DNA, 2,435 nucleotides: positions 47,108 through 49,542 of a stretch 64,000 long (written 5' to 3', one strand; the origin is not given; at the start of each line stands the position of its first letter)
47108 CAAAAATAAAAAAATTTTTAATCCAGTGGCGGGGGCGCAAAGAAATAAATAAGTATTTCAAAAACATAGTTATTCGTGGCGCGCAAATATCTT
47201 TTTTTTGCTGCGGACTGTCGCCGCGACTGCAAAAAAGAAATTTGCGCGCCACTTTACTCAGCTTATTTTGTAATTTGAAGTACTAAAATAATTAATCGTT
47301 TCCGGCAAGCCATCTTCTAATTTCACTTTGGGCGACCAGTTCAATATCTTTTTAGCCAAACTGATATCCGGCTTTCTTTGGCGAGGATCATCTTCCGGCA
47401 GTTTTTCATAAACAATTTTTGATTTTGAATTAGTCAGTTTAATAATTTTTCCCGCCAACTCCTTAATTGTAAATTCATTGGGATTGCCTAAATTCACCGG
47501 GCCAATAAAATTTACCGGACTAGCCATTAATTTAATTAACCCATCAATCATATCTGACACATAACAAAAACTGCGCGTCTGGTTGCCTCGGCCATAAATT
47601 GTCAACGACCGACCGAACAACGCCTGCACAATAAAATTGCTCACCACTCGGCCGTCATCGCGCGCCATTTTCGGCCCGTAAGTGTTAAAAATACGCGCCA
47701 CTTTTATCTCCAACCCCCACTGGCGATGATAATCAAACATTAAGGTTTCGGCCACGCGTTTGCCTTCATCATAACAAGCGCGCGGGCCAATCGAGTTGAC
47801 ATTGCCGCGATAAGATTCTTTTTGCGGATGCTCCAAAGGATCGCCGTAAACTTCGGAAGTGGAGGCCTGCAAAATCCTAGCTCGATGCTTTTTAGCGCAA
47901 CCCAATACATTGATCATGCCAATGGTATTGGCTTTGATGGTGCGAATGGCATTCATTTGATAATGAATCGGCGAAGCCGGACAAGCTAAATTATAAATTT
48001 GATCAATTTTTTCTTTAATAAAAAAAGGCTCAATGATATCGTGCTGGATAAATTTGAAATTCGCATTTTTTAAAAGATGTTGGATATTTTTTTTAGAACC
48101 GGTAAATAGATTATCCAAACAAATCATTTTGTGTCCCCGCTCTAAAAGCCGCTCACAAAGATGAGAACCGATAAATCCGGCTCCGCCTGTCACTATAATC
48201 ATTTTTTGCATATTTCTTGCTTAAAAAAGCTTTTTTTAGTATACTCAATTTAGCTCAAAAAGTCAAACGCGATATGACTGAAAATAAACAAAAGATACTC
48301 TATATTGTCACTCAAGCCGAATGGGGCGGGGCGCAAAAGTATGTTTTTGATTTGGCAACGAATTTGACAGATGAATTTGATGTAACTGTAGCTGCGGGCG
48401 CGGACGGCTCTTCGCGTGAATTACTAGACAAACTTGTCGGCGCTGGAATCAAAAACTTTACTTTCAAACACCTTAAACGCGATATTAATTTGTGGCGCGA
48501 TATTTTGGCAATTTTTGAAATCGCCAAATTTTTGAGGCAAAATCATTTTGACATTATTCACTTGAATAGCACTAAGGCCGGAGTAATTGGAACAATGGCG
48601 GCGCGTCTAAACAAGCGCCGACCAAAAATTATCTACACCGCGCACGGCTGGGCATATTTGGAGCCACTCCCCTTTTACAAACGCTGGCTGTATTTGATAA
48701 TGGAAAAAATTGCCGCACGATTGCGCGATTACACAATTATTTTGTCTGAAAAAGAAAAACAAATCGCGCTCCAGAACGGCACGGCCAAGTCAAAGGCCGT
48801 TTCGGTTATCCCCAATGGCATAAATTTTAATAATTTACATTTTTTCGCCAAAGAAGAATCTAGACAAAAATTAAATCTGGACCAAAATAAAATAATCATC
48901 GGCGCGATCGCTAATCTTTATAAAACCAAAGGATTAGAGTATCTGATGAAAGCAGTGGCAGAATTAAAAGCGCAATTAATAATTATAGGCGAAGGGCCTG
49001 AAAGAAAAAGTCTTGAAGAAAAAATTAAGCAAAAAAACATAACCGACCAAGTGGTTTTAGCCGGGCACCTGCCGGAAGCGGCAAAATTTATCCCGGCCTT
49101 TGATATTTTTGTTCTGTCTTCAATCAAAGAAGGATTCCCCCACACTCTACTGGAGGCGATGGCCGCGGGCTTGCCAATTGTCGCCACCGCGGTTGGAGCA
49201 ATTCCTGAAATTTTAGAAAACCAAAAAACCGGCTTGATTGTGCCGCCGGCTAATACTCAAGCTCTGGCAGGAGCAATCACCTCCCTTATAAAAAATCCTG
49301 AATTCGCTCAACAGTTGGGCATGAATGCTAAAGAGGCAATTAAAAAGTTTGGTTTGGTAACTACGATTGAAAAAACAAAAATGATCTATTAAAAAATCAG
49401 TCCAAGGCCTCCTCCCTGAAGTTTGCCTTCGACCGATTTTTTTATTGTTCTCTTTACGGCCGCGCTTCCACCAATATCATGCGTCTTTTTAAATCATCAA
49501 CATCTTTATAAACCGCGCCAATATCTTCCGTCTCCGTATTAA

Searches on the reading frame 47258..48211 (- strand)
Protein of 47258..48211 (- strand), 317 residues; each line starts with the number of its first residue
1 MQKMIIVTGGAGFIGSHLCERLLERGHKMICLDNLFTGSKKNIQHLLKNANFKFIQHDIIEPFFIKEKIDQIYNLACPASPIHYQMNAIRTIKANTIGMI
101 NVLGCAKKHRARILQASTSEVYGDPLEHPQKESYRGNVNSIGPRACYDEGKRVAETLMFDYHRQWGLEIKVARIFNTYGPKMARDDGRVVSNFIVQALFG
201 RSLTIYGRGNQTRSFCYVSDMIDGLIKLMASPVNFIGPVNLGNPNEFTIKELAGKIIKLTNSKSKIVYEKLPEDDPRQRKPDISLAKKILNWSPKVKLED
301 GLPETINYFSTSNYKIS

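Call 5: search_protein_families(library=pfam, proteins=[window:47258-48211:-], max_evalue=0.01)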
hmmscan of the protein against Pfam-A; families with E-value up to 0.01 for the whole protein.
window:47258-48211:- (317 aa): 8 families
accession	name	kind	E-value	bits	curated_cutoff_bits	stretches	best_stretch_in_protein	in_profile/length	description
PF16363.11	GDP_Man_Dehyd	-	1.6e-52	179.5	27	1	6-304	1-331/332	GDP-mannose 4,6 dehydratase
PF01370.27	Epimerase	-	7.1e-51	173.4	20.9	1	5-234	1-230/240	NAD dependent epimerase/dehydratase family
PF01073.25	3Beta_HSD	-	3e-11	43.3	22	1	6-160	1-159/280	3-beta hydroxysteroid dehydrogenase/isomerase family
PF07993.18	NAD_binding_4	-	5.5e-10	39.3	20.1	2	67-179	87-209/258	Male sterility protein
PF02719.21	Polysacc_synt_2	-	3.1e-07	30.3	20.2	1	5-111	1-120/293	Polysaccharide biosynthesis protein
PF04321.23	RmlD_sub_bind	-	5.6e-06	26.1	27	1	4-265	2-236/287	RmlD substrate binding domain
PF00106.31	adh_short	-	3.2e-05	24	26.6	1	3-71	1-70/195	short chain dehydrogenase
PF05368.20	NmrA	-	0.0057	16.7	27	1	1-80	1-78/298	NmrA-like family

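Call 6: search_protein_families(library=ncbifam, proteins=[window:47258-48211:-], max_evalue=0.01)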
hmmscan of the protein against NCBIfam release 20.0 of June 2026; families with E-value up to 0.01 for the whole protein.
window:47258-48211:- (317 aa): 45 families (the best 25 are shown)
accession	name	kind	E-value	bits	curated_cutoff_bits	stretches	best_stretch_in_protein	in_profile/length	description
TIGR01181.1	dTDP_gluc_dehyt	equivalog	6.1e-39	134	365.1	1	5-311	2-313/321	dTDP-glucose 4,6-dehydratase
TIGR04180.1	EDH_00030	hypoth_equivalog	3.2e-36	124.9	475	1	5-296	1-296/297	NAD-dependent 4,6-dehydratase LegB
NF005998.1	PRK08125.1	equivalog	8.1e-33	113.7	777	1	3-309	316-649/649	bifunctional UDP-4-amino-4-deoxy-L-arabinose formyltransferase/UDP-glucuronic acid oxidase ArnA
NF008872.0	PRK11908.1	equivalog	5.3e-31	107.9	294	1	3-311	2-337/349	bifunctional UDP-4-keto-pentose/UDP-xylose synthase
TIGR01179.1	galE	equivalog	1.1e-30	106.6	262.3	1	5-305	2-321/332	UDP-glucose 4-epimerase GalE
TIGR02197.1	heptose_epim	equivalog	1.6e-23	83.4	274.6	1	5-306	1-310/316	ADP-glyceromanno-heptose 6-epimerase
NF007490.0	PRK10084.1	subfamily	3.3e-23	82.3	649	1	5-311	3-336/361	dTDP-glucose 4,6-dehydratase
NF011728.1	PRK15181.1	equivalog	2.2e-19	69.7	760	1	3-309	16-337/348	Vi polysaccharide biosynthesis UDP-N-acetylglucosaminuronic acid C-4 epimerase TviC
NF007582.0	PRK10217.1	equivalog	2.8e-19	69.4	698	1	3-258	2-268/355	dTDP-glucose 4,6-dehydratase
NF047922.1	GDPFucSynFcl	equivalog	2.5e-17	63.3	500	1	2-312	2-304/308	GDP-L-fucose synthase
NF007956.0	PRK10675.1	subfamily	7e-16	58.3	394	1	5-230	3-248/338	UDP-glucose 4-epimerase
NF041015.1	UDPsulfquin_syn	equivalog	2e-14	53.4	575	2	187-235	236-284/384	UDP-sulfoquinovose synthase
TIGR01472.1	gmd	equivalog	5.7e-11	42.2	415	1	4-221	2-231/342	GDP-mannose 4,6-dehydratase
TIGR02622.1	CDP_4_6_dhtase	equivalog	8.5e-11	41.6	278.45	1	2-312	4-333/352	CDP-glucose 4,6-dehydratase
NF008360.0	PRK11150.1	equivalog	1.7e-10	40.6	452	1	4-273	1-266/310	ADP-glyceromanno-heptose 6-epimerase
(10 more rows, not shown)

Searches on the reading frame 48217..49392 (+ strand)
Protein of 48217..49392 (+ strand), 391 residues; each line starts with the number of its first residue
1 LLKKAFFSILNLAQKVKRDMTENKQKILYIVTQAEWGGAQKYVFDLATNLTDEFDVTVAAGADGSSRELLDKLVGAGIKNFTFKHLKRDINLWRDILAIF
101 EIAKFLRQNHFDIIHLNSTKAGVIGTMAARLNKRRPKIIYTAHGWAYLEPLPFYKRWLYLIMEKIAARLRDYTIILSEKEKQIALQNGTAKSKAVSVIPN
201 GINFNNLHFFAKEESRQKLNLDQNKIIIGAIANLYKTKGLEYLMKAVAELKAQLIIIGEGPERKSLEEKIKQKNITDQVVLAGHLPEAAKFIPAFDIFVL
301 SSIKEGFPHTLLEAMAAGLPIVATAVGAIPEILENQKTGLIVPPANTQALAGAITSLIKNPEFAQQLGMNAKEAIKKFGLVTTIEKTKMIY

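Call 40: search_protein_families(library=pfam, proteins=[window:48217-49392:+], max_evalue=0.001)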
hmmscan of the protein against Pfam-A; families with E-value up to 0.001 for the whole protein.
window:48217-49392:+ (391 aa): 7 families
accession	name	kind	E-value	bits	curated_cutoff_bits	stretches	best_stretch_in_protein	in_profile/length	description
PF00534.26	Glycos_transf_1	-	3.5e-43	147.6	26.4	1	212-373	2-171/172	Glycosyl transferases group 1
PF13692.12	Glyco_trans_1_4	-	2e-36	125.8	27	1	227-360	3-142/142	Glycosyl transferases group 1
PF13439.12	Glyco_transf_4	-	4.8e-23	82.5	28.5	1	36-203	1-167/170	Glycosyltransferase Family 4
PF13579.12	Glyco_trans_4_4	-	2.3e-14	54.4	29.7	1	37-201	1-158/158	Glycosyl transferase 4-like domain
PF13477.12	Glyco_trans_4_2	-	1.8e-10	41.6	23.4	1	26-163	1-126/139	Glycosyl transferase 4-like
PF13524.12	Glyco_trans_1_2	-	1.8e-06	28.4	25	1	243-376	5-130/144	Glycosyl transferase-like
PF20706.3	GT4-conflict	-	0.00045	19.8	26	1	222-375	196-372/385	Family 4 Glycosyltransferase in conflict systems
